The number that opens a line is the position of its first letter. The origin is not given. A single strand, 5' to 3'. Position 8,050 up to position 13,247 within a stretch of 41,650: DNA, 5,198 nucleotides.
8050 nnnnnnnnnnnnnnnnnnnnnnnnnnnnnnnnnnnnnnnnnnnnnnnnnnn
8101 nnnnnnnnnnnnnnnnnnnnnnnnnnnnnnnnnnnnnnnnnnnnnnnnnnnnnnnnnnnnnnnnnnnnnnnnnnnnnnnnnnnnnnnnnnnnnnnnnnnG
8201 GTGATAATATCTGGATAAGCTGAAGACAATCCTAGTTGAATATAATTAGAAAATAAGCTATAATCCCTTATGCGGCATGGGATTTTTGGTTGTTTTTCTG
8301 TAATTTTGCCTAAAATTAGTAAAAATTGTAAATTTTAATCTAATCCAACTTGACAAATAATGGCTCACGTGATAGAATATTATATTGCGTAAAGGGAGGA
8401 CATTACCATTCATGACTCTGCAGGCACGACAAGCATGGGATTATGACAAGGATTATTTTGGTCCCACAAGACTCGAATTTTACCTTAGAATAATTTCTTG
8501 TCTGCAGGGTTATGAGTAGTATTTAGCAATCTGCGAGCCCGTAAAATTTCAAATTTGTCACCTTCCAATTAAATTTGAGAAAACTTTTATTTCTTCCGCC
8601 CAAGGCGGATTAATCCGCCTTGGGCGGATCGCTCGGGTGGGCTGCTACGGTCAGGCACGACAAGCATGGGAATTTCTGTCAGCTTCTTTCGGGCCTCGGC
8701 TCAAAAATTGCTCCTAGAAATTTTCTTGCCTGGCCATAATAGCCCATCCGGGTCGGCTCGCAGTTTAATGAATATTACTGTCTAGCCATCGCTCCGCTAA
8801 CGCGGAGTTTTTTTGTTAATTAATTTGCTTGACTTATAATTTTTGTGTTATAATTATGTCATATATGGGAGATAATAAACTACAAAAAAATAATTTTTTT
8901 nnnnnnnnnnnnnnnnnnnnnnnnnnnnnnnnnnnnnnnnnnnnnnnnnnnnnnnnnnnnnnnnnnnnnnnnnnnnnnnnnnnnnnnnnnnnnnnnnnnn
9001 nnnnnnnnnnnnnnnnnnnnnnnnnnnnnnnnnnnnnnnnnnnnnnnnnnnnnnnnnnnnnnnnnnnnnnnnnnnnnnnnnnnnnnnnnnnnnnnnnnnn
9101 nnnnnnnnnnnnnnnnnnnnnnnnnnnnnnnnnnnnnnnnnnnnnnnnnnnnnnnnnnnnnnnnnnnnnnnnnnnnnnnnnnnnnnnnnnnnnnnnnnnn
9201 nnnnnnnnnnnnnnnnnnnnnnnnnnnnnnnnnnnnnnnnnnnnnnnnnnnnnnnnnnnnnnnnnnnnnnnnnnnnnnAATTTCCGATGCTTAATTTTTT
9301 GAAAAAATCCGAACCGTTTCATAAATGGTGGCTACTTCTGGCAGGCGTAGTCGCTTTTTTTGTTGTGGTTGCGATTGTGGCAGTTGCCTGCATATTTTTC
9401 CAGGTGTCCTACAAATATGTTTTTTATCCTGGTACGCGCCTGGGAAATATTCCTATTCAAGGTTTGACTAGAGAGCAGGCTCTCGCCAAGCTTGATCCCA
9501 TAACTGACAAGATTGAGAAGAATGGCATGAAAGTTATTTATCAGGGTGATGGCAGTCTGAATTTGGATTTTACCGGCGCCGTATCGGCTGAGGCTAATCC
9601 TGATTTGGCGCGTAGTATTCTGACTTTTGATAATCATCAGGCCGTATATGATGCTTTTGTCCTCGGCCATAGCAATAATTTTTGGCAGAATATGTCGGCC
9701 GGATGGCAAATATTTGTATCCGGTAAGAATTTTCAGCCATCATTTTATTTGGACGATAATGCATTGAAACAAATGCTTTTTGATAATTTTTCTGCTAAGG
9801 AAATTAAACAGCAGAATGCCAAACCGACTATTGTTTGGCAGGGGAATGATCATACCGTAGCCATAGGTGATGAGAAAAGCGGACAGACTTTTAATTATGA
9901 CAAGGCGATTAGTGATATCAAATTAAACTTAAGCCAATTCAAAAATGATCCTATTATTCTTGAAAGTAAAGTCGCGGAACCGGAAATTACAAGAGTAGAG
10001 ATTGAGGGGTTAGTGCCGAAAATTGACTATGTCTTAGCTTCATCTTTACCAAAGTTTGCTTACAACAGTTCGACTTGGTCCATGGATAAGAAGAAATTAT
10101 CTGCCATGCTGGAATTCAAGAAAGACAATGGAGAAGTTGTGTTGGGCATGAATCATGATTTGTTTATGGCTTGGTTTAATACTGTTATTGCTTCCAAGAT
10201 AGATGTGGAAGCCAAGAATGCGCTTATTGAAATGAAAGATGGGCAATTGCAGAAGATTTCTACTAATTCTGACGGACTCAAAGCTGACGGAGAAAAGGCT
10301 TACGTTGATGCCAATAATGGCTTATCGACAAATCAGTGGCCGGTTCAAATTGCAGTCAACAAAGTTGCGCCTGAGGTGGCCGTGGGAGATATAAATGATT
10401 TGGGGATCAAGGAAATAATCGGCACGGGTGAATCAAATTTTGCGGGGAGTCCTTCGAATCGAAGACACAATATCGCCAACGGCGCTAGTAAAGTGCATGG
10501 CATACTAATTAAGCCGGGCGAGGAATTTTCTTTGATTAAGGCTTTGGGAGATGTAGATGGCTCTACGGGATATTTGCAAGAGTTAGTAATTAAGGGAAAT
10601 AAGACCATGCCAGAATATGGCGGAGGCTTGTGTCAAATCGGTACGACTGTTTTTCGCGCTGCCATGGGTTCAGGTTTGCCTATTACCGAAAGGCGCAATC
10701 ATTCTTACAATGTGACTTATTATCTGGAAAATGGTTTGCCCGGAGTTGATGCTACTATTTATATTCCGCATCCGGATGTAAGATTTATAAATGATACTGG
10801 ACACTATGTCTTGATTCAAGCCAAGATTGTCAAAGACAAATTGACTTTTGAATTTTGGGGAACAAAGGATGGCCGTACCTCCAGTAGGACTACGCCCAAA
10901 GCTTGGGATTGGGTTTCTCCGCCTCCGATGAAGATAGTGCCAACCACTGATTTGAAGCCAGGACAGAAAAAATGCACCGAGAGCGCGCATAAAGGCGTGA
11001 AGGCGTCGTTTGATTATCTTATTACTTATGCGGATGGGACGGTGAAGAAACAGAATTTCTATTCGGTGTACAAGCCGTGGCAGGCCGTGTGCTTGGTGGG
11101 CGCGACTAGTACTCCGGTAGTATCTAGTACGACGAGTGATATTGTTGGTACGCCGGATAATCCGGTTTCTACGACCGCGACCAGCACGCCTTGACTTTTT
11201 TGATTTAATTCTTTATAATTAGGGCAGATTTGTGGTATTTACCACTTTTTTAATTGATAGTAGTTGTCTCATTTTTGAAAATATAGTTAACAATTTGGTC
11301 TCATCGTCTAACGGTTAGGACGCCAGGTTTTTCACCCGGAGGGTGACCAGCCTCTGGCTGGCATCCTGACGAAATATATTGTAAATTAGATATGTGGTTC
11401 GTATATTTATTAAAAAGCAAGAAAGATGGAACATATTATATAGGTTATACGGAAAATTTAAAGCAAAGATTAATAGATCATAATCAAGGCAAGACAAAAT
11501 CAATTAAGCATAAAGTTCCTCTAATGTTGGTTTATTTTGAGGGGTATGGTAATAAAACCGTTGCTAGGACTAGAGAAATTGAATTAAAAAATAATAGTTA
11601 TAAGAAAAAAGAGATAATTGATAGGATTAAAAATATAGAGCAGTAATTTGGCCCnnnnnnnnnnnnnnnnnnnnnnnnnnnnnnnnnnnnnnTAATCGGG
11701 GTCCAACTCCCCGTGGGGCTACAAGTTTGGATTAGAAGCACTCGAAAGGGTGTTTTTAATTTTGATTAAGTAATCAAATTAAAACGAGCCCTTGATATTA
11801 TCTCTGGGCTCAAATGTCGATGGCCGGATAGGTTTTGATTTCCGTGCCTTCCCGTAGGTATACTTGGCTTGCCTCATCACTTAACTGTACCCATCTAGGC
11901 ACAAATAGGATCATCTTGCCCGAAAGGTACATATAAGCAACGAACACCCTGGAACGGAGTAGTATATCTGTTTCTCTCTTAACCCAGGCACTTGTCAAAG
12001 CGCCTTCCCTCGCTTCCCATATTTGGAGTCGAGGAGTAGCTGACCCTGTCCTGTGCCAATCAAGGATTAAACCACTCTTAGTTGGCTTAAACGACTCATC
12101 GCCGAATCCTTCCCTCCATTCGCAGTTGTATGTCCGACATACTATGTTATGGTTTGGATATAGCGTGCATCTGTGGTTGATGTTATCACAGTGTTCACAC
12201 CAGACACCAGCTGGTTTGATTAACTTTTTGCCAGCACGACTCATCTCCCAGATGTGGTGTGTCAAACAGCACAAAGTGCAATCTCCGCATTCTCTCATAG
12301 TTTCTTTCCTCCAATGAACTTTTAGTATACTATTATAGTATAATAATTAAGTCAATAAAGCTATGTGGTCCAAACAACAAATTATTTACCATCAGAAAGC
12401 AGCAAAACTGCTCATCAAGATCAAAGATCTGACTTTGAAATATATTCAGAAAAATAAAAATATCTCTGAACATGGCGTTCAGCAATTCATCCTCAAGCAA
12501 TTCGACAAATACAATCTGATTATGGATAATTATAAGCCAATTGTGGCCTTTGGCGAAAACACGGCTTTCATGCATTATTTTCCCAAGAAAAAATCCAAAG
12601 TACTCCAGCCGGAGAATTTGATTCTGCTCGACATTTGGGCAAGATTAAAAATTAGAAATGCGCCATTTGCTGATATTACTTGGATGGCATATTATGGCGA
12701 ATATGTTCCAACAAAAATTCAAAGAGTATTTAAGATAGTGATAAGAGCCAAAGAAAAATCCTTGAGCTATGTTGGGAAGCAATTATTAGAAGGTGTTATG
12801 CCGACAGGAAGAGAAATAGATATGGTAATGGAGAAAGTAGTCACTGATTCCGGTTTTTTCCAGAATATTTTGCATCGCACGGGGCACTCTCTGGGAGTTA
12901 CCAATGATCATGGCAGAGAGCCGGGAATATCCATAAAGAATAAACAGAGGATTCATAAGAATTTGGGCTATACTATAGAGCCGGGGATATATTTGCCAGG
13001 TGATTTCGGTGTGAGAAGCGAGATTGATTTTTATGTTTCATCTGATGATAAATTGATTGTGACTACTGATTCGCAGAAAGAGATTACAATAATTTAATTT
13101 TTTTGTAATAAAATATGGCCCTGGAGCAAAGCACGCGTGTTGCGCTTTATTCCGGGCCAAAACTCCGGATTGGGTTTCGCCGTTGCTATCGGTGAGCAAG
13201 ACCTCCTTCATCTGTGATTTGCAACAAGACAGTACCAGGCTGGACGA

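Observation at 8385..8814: About 430 nt of promoter-to-terminator, GC-enriched, highly structured RNA with no recognisable family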

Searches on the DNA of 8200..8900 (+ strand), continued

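Call 52: search_with_rna_model(model_id=R1, sources=[window, L001, L002, L004, L006, L008, L009, L010, L011, L012, L013, L014, L015, L016, L017, L018, L019, L020, L021, L023, L024, L025, L026, L027, L028, L029, L030, L031, L032, L035, L036, L037, L038, L039, L040, L042, L043, L044, L047, L048, L049, L050, L051, L053, L054, L056, L057, L058, L060, L061, L062, L063, L064, L065, L066, L067, L068, L069, L070, L071, L072, L074, L075, L077, L079, L080, L081, L083, L084, L086, L087, L088, L091, L092, L093, L096, L097, L098, L099, L100, L101, L102, L103, L104, L105, L106, L107, L109, L110, L111, L112, L113, L114, L117, L118, L120, L121, L125, L126, L127], max_evalue=1e-12, make_alignment=true)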
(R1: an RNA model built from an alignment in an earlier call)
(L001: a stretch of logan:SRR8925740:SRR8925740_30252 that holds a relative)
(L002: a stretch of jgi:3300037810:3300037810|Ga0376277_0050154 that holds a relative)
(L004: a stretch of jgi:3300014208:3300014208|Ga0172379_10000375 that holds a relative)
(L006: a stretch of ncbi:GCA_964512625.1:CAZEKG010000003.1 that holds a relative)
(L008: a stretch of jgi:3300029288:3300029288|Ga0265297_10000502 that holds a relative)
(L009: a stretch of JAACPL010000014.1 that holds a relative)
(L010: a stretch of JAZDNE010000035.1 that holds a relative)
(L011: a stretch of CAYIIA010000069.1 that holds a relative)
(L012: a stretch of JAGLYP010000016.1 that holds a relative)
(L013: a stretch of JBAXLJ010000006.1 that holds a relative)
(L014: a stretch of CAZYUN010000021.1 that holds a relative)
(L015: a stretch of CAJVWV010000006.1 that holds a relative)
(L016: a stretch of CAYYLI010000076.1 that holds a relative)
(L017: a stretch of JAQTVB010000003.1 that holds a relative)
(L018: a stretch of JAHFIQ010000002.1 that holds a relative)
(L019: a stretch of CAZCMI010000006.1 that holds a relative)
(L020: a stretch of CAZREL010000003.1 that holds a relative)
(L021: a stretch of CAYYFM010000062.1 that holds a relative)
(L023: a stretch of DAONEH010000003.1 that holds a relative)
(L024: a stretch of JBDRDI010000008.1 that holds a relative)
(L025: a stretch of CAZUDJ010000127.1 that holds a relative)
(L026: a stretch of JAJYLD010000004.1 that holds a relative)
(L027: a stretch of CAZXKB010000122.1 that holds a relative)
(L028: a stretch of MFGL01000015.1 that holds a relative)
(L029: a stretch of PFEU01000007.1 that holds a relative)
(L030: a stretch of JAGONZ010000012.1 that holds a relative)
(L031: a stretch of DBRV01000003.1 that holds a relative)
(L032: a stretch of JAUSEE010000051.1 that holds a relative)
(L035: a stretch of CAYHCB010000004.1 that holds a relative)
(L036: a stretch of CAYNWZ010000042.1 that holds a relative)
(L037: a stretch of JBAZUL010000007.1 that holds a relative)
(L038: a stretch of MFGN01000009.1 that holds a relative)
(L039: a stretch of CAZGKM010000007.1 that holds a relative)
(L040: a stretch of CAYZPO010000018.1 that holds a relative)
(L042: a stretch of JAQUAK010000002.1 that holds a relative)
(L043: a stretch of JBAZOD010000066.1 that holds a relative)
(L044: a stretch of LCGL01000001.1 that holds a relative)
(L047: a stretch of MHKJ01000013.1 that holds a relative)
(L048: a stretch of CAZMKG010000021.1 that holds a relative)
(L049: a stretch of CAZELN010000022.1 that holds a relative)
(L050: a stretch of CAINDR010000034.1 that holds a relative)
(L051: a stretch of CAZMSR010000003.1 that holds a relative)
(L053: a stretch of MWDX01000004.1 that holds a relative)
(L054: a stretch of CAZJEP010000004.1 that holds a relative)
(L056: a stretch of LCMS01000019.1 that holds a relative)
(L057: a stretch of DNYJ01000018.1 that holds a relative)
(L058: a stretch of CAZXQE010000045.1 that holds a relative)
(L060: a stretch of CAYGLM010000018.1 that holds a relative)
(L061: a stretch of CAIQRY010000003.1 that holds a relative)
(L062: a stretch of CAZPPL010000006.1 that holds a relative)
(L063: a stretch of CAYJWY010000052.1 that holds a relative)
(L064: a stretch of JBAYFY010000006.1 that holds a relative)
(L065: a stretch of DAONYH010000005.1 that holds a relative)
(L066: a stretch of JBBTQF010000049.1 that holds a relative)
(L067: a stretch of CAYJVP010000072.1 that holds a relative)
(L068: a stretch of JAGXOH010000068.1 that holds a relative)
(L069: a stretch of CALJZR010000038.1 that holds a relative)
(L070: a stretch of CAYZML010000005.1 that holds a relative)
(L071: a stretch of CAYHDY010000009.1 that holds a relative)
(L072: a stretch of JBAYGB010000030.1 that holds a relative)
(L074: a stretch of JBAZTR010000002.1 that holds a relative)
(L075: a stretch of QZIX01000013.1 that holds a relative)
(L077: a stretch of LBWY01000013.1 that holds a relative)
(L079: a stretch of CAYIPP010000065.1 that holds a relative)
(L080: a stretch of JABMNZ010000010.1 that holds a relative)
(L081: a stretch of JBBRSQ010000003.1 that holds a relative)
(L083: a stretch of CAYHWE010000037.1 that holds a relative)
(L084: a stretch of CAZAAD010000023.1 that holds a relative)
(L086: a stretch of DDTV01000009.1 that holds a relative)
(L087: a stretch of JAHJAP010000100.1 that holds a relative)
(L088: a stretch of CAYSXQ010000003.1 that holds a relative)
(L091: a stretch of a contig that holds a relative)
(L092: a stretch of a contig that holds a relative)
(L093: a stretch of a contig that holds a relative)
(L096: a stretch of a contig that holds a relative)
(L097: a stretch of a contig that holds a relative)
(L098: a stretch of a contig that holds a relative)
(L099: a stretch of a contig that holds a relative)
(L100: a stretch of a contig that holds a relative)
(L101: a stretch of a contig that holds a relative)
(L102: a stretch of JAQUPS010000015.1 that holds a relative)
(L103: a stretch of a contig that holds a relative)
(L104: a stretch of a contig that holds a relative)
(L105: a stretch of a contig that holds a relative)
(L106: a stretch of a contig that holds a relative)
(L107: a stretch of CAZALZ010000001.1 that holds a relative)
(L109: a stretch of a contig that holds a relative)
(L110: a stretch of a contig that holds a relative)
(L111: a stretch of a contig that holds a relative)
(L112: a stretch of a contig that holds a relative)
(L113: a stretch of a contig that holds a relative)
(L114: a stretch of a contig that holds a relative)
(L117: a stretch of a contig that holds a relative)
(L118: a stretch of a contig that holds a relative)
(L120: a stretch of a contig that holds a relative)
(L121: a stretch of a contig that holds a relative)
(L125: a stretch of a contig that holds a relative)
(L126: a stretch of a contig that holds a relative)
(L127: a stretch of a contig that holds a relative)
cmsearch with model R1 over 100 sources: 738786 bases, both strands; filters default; matches with E-value up to 1e-12: 112.
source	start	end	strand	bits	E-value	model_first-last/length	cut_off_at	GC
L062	3068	3208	-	128.4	1.4e-41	1-139/139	no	0.39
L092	216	356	-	127.4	3.2e-41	1-139/139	no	0.39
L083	5408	5547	-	125.6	1.4e-40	1-139/139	no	0.4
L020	6062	6202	+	125.1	2.2e-40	1-139/139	no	0.38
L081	592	732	+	124.5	3.4e-40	1-139/139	no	0.43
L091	1337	1477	+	124.5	3.5e-40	1-139/139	no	0.42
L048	2168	2308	-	124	5e-40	1-139/139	no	0.4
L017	3125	3265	+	123.2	9.8e-40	1-139/139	no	0.43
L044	3912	4050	+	123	1.2e-39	1-139/139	no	0.43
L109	5808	5948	+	123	1.2e-39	1-139/139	no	0.43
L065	7422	7560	+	123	1.2e-39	1-139/139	no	0.4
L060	5513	5652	+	120.1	1.3e-38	1-139/139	no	0.41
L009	6538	6677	+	118.4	5.1e-38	1-139/139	no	0.35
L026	354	498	+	118.1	6.5e-38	1-139/139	no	0.36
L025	627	764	+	117.8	8.3e-38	1-139/139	no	0.38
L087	2640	2780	-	117.2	1.4e-37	1-139/139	no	0.33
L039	5019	5158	-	116.9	1.7e-37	1-139/139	no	0.44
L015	7822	7959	-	116.9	1.7e-37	1-139/139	no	0.38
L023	6349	6487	-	116.7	2e-37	1-139/139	no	0.37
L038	6147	6287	+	116.4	2.7e-37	1-139/139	no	0.39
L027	849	989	-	116.3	2.8e-37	1-139/139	no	0.43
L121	2866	3007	+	116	3.6e-37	1-139/139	no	0.36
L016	2015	2153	+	115.6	4.9e-37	1-139/139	no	0.4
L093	4858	4997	-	114.8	9.9e-37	1-139/139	no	0.37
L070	5615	5753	-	114.7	1.1e-36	1-139/139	no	0.41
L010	321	459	+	113.8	2.3e-36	1-139/139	no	0.37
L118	2367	2506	-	112.3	7.8e-36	1-139/139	no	0.49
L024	7455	7595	+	112.2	8.5e-36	1-139/139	no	0.35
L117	5512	5655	-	111.2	1.8e-35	1-139/139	no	0.42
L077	2626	2768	-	111.2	1.8e-35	1-139/139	no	0.46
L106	4179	4317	-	110.9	2.4e-35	1-139/139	no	0.42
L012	6664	6804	-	110.8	2.7e-35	1-139/139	no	0.38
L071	1056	1196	-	110.5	3.4e-35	1-139/139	no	0.42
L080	6876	7016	+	110.5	3.4e-35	1-139/139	no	0.5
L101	6777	6991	+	109.6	6.8e-35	1-139/139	no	0.36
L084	110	250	+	109.2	9.5e-35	1-139/139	no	0.44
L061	7665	7786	-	108.9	1.2e-34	18-139/139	5'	0.46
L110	3701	3840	-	108.8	1.3e-34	1-139/139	no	0.5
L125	466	605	-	108.3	2.1e-34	1-139/139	no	0.39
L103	1618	1833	+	108.2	2.2e-34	1-139/139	no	0.36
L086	5621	5759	+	108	2.5e-34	1-139/139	no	0.44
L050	1329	1502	+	107.7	3.3e-34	1-139/139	no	0.39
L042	5636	5806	-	107.7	3.3e-34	1-139/139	no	0.43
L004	3756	3891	+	107.2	5.1e-34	1-139/139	no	0.48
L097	1705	1845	+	106.7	7.7e-34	1-139/139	no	0.46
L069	546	713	+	106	1.3e-33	1-139/139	no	0.46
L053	4709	4879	-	105.8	1.6e-33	1-139/139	no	0.45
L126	79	216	+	105.5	2e-33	1-139/139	no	0.47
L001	3603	3740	+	105.2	2.6e-33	1-139/139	no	0.55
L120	850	1020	+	104.7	3.9e-33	1-139/139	no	0.48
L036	2956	3094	-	103.9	7.4e-33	1-139/139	no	0.44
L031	1375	1514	+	103.9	7.7e-33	1-139/139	no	0.41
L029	6296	6436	-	103.6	9.5e-33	1-139/139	no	0.47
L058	484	622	+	103.6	9.8e-33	1-139/139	no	0.45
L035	3819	3999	+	103.4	1.1e-32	1-139/139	no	0.35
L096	6314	6451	+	103.3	1.2e-32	1-139/139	no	0.47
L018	3532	3672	+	102.6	2.1e-32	1-139/139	no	0.48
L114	1940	2080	+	102.1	3.3e-32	1-139/139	no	0.53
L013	3473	3648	-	101.9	3.7e-32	1-139/139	no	0.4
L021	6481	6620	-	101.6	5.1e-32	1-139/139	no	0.47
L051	7283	7419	-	101.5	5.1e-32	1-139/139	no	0.47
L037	5978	6116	+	101.3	6.1e-32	1-139/139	no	0.47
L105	1543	1716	+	101.3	6.5e-32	1-139/139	no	0.43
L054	5406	5545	+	101.1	7.2e-32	1-139/139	no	0.42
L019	7492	7632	+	99.8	2.1e-31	1-139/139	no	0.56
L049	2683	2821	+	99.6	2.5e-31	1-139/139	no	0.48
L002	1326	1463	+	99.4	2.9e-31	1-139/139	no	0.51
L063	2509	2647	-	99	4e-31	1-139/139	no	0.46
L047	2477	2615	-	98.9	4.5e-31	1-139/139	no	0.43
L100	3573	3710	+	98.8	4.8e-31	1-139/139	no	0.46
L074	6485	6621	-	98.1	8.4e-31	1-139/139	no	0.5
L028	5119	5258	+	98.1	8.5e-31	1-139/139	no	0.45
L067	3645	3782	-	97.4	1.5e-30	1-139/139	no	0.49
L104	2424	2561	+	97.3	1.7e-30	1-139/139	no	0.46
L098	42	182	-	97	2.1e-30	1-139/139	no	0.47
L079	4077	4217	-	96.9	2.4e-30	1-139/139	no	0.38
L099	806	942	+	96.1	4.5e-30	1-139/139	no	0.45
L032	2766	2903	-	95.6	6.7e-30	1-139/139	no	0.45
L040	3985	4126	+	95.5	7e-30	1-139/139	no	0.5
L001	3384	3524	+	95.1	1e-29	1-139/139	no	0.37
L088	6507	6646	-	94.8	1.2e-29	1-139/139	no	0.42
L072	5305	5445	+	94.5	1.7e-29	1-139/139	no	0.43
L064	2905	3043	-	92.7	7.2e-29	1-139/139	no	0.53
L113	7524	7662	-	92.5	8.3e-29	1-139/139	no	0.46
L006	5684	5822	-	92.1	1.2e-28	1-139/139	no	0.47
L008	5688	5827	-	91.7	1.7e-28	1-139/139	no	0.46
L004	3516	3658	+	91.3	2.3e-28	1-139/139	no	0.41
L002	1107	1247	+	91.2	2.5e-28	1-139/139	no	0.4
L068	96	251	+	89.3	1.2e-27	1-139/139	no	0.43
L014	5325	5465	-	88.9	1.6e-27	1-139/139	no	0.48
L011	447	585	+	88.8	1.7e-27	1-139/139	no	0.48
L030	3620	3758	-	88.6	2e-27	1-139/139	no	0.54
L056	4942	5082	-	87.4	5.4e-27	1-139/139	no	0.53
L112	130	268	+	87.2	6.7e-27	1-139/139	no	0.51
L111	4505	4647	+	87.1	7.2e-27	1-139/139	no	0.43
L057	1412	1551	+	85.8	2.1e-26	1-139/139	no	0.51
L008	5896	6042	-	84.5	6e-26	1-139/139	no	0.38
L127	5193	5332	+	82.7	2.6e-25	1-139/139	no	0.56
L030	3843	3980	-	81.4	7.3e-25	1-139/139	no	0.44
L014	5564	5702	-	81.2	9.1e-25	1-139/139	no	0.4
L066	7494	7633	-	79.9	2.5e-24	1-139/139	no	0.52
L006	5909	6049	-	79.9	2.7e-24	1-139/139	no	0.41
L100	3362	3505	+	79.2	4.6e-24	1-139/139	no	0.39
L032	2982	3119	-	78.5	8.1e-24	1-139/139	no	0.41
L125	2421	2558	-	77.1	2.5e-23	1-139/139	no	0.42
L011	248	390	+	71.1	3.6e-21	1-139/139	no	0.41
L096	6111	6256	+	70.5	5.7e-21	1-139/139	no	0.4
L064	3148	3287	-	63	2.7e-18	1-139/139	no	0.43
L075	4785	4919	-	62.8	3.1e-18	1-139/139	no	0.42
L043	1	122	-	49.1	2.3e-13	1-78/139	3'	0.37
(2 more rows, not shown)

Alignment A6: 112 matches aligned to the model, 242 columns, each read 5' to 3' on its own strand. Consensus structure (alignment columns), stored with it:
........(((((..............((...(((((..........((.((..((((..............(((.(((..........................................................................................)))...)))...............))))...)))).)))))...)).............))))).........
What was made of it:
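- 8410..8515 (+): Domain 1. P1 is 8410-8426/8499-8515. The invariant 10-nt bulge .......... is 8427-8436. P2 is 8437-8444/8490-8497. The apical helices are 8448-8463/8470-8486. Covariance model R1 scores 86.8 bits (call 52).
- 8631..8753 (+): Domain 2. P0/P1 is 8631-8657/8727-8753. The invariant bulge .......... is 8658-8667. P2/P3 is 8668-8683/8710-8725. P4 is 8687-8694/8699-8706. R1 scores 96.0 bits (call 52).
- The apex tolerates insertions of 30 to about 100 nt (hits of 170-216 nt, call 52). The apex is variable and tolerates insertions (call 52).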

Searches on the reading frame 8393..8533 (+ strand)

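Call 48: search_protein_families(library=pfam, proteins=[L125:38-445:-, L125:737-2119:+, L125:2808-4019:-, L125:4025-5020:-])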
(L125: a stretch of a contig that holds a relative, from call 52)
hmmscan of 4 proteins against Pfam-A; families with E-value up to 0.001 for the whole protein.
L125:38-445:- (135 aa): 0 families

L125:737-2119:+ (460 aa): 9 families
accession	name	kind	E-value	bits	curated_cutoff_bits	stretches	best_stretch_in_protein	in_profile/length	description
PF07992.20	Pyr_redox_2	-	3.3e-54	184.7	26.1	1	13-310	2-290/291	Pyridine nucleotide-disulphide oxidoreductase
PF00070.33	Pyr_redox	-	8.8e-14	52.2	22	1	152-229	1-77/82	Pyridine nucleotide-disulphide oxidoreductase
PF13738.12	Pyr_redox_3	-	1.5e-12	47.9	30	1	89-285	108-305/305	Pyridine nucleotide-disulphide oxidoreductase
PF01266.30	DAO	-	1.2e-08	35.3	27.9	0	153-185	2-34/353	FAD dependent oxidoreductase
PF13434.12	Lys_Orn_oxgnase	-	3.4e-08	33.4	21.3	1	99-174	140-212/339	L-lysine 6-monooxygenase/L-ornithine 5-monooxygenase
PF03486.20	HI0933_like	-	4.1e-08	33.4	50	0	152-186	2-36/244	HI0933-like protein Rossmann domain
PF00890.30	FAD_binding_2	-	5.4e-07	29.6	20.4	0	153-187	2-36/414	FAD binding domain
PF02852.28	Pyr_redox_dim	-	8.1e-07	29.7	25.3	1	335-433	5-103/110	Pyridine nucleotide-disulphide oxidoreductase, dimerisation domain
PF13450.12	NAD_binding_8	-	4.1e-06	27.4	21.9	1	155-191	1-37/68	NAD(P)-binding Rossmann-like domain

L125:2808-4019:- (403 aa): 1 family
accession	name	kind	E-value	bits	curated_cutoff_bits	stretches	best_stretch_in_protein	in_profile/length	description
PF07690.21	MFS_1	-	5.3e-14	52.3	33.4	2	32-205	6-176/347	Major Facilitator Superfamily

L125:4025-5020:- (331 aa): 4 families
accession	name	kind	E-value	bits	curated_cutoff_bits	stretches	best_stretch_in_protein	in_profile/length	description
PF02826.25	2-Hacid_dh_C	-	4.9e-54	182.8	25.1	1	106-301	1-178/178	D-isomer specific 2-hydroxyacid dehydrogenase, NAD binding domain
PF00389.36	2-Hacid_dh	-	9.3e-31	106.7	24.6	1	12-326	11-128/134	D-isomer specific 2-hydroxyacid dehydrogenase, catalytic domain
PF03446.21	NAD_binding_2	-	0.00034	21.1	21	1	142-250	1-113/161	NAD binding domain of 6-phosphogluconate dehydrogenase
PF00670.27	AdoHcyase_NAD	-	0.00037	21.1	27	1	138-231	21-111/162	S-adenosyl-L-homocysteine hydrolase, NAD binding domain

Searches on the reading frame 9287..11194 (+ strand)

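Call 13: search_protein_families(library=pfam, proteins=[window:9287-11194:+])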
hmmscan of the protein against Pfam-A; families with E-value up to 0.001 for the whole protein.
window:9287-11194:+ (635 aa): 2 families
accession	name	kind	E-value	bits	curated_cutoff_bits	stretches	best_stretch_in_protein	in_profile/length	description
PF04294.18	VanW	-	4.9e-38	130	27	1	391-524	1-130/130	VanW like protein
PF12229.13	PG_binding_4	-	5.1e-08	33.5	22.1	1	111-218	9-111/117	Putative peptidoglycan binding domain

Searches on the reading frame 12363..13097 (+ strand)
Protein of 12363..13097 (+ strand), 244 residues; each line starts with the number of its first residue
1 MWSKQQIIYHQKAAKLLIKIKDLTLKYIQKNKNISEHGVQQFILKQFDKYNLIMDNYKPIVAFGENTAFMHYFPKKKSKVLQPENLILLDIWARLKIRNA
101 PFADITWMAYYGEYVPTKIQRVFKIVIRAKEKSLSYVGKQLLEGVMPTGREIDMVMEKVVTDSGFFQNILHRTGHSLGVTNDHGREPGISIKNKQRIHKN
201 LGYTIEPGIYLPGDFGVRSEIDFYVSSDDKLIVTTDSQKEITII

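Call 13: search_protein_families(library=pfam, proteins=[window:12363-13097:+])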
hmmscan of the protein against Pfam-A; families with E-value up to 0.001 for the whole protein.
window:12363-13097:+ (244 aa): 1 family
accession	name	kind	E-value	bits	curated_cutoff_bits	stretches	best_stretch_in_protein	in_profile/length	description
PF00557.29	Peptidase_M24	-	1.8e-29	103.5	23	1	12-226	5-207/208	Metallopeptidase family M24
